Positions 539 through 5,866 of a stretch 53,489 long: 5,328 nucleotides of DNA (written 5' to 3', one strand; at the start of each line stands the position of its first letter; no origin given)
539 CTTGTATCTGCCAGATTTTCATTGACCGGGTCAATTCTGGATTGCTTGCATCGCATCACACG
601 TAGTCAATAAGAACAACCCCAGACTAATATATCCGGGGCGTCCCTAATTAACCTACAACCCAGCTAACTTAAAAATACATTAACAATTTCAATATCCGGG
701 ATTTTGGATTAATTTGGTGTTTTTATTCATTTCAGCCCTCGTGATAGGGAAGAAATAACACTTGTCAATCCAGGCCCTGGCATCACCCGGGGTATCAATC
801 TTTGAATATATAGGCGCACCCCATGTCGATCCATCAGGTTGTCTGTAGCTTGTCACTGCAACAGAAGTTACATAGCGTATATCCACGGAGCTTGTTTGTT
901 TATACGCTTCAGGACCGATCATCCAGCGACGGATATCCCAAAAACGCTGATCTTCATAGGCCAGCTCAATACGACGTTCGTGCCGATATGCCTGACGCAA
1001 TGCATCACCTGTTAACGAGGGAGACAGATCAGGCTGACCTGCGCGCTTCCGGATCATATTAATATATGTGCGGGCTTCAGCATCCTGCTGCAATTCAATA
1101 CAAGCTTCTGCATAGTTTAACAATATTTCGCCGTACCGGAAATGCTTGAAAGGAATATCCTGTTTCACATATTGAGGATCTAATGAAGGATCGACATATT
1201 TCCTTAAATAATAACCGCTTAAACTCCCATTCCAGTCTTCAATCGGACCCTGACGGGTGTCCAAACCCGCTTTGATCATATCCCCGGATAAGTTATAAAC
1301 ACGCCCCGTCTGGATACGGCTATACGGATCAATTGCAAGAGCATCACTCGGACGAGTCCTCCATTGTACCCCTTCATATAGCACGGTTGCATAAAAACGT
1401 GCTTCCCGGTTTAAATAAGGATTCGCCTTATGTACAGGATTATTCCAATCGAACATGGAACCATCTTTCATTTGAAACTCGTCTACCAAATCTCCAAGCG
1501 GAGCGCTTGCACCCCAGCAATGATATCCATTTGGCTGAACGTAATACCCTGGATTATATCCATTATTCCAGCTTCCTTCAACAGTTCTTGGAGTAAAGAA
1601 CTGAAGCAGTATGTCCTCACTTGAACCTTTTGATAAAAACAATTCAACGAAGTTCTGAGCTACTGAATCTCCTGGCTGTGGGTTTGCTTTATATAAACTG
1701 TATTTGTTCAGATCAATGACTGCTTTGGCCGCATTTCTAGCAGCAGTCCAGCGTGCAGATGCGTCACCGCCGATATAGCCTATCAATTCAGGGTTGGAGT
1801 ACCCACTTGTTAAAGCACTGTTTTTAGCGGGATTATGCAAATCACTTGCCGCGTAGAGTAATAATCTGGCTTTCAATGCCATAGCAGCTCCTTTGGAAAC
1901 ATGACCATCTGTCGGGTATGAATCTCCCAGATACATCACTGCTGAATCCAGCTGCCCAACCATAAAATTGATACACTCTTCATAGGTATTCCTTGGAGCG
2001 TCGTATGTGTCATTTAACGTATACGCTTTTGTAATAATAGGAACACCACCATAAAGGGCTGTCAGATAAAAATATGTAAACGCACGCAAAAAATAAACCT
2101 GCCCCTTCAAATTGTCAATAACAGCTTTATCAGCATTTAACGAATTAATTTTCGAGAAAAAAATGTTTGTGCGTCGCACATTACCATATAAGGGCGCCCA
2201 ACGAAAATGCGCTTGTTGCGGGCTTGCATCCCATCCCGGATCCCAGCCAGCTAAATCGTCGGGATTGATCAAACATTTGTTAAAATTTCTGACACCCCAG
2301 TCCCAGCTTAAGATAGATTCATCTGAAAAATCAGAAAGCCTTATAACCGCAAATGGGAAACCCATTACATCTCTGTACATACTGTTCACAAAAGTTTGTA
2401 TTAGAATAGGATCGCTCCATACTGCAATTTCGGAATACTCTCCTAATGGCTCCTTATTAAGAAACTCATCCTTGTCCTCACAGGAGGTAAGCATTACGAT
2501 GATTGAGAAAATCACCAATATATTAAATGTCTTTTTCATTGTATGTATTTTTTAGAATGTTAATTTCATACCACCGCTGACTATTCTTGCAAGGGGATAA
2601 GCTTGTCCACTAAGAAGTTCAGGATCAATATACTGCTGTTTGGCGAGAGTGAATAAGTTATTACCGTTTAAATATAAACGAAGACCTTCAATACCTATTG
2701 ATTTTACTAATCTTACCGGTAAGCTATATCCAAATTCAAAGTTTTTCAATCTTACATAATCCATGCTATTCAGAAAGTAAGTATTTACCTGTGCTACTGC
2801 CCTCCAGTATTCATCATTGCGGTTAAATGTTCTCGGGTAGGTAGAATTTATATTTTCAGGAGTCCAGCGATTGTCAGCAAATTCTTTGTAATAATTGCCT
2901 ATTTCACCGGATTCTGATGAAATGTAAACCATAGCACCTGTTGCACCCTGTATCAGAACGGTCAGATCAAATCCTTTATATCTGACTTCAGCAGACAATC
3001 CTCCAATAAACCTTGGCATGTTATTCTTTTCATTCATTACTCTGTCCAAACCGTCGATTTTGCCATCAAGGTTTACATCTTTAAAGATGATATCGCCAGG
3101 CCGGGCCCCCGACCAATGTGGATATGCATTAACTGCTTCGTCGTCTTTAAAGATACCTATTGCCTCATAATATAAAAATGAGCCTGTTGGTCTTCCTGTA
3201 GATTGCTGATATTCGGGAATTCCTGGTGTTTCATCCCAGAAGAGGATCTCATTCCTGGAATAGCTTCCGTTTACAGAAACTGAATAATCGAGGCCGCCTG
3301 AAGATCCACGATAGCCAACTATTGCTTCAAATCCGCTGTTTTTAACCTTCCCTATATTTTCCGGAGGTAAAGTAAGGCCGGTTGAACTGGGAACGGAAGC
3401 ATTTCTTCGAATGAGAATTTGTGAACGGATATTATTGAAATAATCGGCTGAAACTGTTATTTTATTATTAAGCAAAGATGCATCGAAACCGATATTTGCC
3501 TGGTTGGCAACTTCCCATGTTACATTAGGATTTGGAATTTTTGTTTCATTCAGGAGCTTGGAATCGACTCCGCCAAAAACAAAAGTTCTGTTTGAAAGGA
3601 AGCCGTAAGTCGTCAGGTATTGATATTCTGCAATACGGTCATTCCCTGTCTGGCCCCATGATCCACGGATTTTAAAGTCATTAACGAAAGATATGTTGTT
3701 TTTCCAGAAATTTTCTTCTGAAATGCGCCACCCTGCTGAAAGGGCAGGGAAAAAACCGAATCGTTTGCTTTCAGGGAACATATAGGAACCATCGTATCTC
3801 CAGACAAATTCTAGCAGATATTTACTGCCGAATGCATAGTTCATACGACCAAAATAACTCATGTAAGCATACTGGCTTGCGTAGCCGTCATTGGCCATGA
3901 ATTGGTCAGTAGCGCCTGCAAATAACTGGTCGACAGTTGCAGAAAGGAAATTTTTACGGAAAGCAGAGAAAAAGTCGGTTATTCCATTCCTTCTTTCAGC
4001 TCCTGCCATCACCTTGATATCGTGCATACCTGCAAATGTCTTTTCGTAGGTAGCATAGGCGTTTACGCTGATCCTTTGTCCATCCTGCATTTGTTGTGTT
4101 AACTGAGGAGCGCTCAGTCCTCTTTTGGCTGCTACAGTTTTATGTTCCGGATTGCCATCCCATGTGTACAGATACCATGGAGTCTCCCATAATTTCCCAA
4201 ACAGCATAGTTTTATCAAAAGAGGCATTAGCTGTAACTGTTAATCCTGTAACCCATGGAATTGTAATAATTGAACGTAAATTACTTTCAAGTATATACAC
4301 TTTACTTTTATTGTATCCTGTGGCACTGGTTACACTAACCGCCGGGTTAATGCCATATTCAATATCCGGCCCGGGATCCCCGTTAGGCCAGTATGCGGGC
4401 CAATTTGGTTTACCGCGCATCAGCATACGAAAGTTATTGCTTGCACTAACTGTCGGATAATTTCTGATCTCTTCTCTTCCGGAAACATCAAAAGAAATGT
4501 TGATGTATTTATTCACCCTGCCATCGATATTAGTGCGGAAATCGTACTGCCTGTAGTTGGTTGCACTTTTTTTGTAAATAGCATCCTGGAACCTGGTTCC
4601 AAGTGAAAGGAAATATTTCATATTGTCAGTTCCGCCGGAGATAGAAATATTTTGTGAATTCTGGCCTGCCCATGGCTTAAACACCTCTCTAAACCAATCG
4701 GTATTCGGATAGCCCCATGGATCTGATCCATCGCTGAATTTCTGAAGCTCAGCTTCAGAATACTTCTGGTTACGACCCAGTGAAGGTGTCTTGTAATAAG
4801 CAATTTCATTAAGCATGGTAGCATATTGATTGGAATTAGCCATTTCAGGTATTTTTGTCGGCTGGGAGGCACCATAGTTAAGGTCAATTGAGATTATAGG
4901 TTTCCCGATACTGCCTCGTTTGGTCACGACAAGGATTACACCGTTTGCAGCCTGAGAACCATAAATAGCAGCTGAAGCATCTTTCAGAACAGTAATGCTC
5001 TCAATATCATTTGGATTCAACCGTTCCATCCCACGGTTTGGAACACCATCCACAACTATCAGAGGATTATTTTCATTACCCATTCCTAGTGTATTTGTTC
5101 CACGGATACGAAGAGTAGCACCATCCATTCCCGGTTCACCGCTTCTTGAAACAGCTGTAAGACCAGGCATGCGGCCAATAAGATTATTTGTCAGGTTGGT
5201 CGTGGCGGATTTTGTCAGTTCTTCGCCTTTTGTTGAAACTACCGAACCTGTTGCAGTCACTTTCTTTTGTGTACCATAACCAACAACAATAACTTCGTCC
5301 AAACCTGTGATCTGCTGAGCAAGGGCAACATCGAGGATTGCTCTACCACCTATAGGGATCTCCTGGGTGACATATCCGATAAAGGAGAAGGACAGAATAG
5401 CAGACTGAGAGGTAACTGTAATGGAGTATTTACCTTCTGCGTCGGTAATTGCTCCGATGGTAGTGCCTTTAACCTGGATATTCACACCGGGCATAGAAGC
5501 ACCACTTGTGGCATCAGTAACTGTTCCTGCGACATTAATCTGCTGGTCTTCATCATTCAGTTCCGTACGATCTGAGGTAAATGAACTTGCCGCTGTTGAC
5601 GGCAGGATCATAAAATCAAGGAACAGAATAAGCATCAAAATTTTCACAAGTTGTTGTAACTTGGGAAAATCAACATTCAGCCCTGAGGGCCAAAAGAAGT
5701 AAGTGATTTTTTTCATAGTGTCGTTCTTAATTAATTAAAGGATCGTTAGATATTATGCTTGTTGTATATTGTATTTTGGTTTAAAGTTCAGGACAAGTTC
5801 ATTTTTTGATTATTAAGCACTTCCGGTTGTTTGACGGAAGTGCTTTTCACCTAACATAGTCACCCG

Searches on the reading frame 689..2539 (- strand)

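Call 10: search_protein_families(library=pfam, proteins=[window:689-2539:-])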
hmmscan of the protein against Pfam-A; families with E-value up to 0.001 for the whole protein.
window:689-2539:- (616 aa): 2 families
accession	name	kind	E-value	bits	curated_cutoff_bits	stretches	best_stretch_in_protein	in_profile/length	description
PF07980.17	SusD_RagB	-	4e-56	191.3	23.1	1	319-616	12-297/297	SusD family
PF14322.12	SusD-like_3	-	2.7e-21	77.1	27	1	103-228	67-191/191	Starch-binding associating with outer membrane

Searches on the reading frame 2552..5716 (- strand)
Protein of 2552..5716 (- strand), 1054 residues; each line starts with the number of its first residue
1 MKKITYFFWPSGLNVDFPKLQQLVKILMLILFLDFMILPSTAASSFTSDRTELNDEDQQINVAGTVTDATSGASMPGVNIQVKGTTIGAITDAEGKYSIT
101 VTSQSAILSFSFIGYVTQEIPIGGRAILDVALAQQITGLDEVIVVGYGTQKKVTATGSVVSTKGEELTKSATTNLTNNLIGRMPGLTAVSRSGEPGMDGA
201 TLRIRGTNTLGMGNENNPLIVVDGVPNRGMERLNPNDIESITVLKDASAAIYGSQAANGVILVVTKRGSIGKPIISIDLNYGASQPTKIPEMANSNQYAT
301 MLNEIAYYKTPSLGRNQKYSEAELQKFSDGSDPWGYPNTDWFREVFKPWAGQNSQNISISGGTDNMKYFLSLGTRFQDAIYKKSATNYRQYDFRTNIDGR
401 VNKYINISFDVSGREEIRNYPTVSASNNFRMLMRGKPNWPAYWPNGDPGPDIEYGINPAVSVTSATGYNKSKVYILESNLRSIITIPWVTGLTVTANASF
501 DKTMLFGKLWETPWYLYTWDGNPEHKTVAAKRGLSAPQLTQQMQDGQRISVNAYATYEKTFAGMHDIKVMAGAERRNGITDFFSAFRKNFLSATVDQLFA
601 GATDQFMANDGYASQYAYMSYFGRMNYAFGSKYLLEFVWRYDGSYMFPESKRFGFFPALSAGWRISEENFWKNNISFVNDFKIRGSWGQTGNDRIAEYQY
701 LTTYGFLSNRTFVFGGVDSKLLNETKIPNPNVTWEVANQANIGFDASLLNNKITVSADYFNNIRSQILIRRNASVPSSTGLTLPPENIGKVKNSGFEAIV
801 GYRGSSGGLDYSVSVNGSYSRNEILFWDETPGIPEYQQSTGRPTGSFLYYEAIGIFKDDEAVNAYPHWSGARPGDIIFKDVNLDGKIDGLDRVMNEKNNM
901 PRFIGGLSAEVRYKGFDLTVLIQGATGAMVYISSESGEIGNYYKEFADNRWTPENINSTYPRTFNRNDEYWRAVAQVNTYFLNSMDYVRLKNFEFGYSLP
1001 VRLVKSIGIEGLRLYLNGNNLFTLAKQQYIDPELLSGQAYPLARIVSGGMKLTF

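Call 10: search_protein_families(library=pfam, proteins=[window:2552-5716:-])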
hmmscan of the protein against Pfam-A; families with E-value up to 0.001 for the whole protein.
window:2552-5716:- (1054 aa): 3 families
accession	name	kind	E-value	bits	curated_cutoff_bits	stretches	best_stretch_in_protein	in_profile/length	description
PF07715.20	Plug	-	3.5e-19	69.7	23.9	1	152-260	2-107/107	TonB-dependent Receptor Plug Domain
PF13715.12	CarbopepD_reg_2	-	4.5e-18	65.5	32.2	1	62-144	1-88/88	CarboxypepD_reg-like domain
PF13620.12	CarboxypepD_reg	-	5.4e-11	43.1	32.3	1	62-129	2-78/82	Carboxypeptidase regulatory-like domain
